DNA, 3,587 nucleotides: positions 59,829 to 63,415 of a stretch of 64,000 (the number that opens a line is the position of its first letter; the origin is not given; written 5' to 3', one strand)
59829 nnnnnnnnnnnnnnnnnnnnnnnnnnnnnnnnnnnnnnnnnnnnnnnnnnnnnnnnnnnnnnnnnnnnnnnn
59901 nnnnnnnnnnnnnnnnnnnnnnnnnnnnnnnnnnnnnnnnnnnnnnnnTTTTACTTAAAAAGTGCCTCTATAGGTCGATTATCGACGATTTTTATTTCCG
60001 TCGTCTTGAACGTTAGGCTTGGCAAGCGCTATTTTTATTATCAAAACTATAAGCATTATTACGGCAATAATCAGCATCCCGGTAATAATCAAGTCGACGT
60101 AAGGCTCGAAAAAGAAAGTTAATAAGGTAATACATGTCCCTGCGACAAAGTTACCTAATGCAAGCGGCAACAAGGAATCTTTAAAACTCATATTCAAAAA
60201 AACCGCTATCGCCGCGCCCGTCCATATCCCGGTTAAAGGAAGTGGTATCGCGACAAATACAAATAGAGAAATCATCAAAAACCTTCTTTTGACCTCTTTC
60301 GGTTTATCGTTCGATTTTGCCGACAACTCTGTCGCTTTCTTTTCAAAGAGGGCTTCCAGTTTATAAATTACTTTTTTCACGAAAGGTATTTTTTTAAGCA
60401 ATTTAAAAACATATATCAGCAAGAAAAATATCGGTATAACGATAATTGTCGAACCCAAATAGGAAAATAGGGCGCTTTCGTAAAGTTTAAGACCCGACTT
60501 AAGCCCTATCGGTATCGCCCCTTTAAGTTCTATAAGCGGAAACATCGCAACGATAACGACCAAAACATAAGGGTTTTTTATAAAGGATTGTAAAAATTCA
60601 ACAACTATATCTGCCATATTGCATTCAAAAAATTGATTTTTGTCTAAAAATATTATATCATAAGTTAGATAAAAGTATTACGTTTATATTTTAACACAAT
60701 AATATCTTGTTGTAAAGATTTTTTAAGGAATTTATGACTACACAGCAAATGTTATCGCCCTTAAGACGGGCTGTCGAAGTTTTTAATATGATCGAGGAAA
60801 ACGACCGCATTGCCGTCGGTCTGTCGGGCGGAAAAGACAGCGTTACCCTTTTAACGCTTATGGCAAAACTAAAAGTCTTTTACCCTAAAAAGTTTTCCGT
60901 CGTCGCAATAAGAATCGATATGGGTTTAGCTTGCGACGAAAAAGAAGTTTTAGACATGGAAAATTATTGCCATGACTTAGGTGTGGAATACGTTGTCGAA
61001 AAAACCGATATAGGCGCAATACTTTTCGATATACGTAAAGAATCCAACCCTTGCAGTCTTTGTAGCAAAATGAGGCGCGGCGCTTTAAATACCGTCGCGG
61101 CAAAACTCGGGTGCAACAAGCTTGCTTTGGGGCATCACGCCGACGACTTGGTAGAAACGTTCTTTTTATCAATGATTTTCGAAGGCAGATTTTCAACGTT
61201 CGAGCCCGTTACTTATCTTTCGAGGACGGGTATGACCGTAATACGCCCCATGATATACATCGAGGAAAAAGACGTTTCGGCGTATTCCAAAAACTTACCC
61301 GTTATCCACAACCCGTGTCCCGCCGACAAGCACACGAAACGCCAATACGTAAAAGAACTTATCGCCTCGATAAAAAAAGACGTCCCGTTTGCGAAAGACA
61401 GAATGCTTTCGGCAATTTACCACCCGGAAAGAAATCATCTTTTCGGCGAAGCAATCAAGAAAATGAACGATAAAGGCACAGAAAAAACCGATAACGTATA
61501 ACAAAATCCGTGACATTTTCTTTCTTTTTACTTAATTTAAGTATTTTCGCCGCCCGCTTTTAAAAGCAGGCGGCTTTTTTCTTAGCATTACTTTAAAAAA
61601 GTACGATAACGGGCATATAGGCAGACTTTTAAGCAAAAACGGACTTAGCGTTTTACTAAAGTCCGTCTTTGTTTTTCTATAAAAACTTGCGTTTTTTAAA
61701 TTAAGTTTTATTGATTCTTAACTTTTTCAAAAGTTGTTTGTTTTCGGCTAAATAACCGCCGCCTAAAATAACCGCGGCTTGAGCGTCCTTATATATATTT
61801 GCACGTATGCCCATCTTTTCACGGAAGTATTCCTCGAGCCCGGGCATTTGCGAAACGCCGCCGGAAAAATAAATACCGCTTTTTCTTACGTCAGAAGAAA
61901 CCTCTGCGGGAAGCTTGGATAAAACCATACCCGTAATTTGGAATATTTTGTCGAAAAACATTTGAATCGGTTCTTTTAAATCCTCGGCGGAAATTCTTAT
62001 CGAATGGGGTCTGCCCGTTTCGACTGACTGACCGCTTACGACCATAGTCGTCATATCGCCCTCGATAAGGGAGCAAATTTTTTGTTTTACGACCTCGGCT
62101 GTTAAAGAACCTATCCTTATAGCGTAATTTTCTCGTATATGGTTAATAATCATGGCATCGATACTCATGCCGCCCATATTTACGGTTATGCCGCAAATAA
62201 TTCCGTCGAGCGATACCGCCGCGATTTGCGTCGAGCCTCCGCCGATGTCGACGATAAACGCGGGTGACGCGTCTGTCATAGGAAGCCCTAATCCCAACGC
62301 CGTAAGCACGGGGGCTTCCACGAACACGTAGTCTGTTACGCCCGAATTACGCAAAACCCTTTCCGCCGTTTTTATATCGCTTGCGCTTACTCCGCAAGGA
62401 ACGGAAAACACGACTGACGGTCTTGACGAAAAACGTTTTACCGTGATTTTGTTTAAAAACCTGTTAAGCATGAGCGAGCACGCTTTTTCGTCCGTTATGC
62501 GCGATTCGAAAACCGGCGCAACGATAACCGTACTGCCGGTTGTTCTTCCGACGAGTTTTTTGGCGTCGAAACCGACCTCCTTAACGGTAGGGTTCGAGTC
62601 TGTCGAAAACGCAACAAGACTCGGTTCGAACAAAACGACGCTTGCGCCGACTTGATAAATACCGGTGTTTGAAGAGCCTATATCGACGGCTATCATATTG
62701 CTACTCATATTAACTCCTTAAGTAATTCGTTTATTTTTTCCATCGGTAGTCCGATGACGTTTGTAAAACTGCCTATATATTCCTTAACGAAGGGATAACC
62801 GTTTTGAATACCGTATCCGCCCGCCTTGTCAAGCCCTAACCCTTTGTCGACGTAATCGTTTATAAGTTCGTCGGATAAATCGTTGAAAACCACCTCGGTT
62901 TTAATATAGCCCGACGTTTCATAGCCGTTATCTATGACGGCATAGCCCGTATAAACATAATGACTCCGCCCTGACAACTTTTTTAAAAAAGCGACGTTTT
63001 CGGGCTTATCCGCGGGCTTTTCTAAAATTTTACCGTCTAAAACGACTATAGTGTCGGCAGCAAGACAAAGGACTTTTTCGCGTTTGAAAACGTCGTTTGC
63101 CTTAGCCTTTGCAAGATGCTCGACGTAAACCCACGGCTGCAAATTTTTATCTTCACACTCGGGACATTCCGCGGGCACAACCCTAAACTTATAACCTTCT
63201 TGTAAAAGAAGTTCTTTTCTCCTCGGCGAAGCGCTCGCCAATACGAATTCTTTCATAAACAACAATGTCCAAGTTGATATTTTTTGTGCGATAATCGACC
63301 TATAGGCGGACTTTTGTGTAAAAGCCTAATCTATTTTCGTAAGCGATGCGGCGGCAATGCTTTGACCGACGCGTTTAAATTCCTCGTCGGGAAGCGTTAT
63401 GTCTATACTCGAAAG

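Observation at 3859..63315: A roughly 26-nt motif (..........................) is scattered at least 24 times through 64 kb, on both strands, in intergenic and coding DNA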

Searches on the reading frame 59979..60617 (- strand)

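Call 54: search_protein_families(library=pfam, proteins=[window:59979-60617:-], max_evalue=0.00001)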
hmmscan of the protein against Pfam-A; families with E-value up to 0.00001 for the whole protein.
window:59979-60617:- (212 aa): 1 family
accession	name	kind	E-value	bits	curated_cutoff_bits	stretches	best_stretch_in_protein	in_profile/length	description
PF06695.16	Sm_multidrug_ex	-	1e-28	100.8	30.7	1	30-161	1-120/121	Putative small multi-drug export protein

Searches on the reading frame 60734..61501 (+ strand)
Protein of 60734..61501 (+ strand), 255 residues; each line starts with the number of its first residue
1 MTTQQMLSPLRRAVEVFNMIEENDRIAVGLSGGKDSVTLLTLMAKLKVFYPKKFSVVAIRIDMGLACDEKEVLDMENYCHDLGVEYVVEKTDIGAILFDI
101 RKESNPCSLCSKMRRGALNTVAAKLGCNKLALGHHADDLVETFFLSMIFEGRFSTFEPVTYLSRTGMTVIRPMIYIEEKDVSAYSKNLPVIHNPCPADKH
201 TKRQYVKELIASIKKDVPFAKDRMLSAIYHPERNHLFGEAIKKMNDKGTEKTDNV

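Call 54: search_protein_families(library=pfam, proteins=[window:60734-61501:+], max_evalue=0.00001)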
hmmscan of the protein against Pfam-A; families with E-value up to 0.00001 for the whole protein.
window:60734-61501:+ (255 aa): 1 family
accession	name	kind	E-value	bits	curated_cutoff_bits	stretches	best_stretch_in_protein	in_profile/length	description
PF01171.26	ATP_bind_3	-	1.1e-19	71.3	27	1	26-191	2-164/182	PP-loop family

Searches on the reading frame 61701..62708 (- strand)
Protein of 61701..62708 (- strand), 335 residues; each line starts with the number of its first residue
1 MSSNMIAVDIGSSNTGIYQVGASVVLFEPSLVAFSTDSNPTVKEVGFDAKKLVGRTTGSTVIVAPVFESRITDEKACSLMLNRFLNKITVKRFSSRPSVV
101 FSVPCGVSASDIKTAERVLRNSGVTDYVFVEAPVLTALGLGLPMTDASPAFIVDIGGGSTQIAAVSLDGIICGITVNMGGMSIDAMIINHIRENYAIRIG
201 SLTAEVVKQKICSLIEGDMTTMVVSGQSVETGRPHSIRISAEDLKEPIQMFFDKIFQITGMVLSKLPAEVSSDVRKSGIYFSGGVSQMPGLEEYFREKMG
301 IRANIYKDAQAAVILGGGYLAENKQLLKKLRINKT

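Call 54: search_protein_families(library=pfam, proteins=[window:61701-62708:-], max_evalue=0.00001)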
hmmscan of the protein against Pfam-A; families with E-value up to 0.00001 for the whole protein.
window:61701-62708:- (335 aa): 2 families
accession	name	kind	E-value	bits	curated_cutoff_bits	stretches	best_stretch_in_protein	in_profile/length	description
PF06723.19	MreB_Mbl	-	1.7e-73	247.8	27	1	4-327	2-325/327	MreB/Mbl protein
PF14450.12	FtsA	-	1e-06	29.6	31.8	1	152-308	2-112/127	Cell division protein FtsA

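Call 55: find_encoding_contigs(protein=window:61701-62708:-, flank=10000, max_places=4)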
Protein window:61701-62708:- (335 aa): no gene with exactly this product is on record in the collection.

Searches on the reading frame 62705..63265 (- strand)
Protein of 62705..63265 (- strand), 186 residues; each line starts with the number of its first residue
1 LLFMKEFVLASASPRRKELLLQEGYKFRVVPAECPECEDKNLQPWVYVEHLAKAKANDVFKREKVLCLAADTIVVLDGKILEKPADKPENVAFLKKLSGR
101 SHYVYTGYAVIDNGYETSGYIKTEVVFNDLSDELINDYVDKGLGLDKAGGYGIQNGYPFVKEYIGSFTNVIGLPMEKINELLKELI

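Call 54: search_protein_families(library=pfam, proteins=[window:62705-63265:-], max_evalue=0.00001)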
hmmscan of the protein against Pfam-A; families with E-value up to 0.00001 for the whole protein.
window:62705-63265:- (186 aa): 1 family
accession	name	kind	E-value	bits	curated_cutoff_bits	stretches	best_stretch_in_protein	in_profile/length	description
PF02545.19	Maf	-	1.2e-53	182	27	1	7-184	2-186/187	Maf-like protein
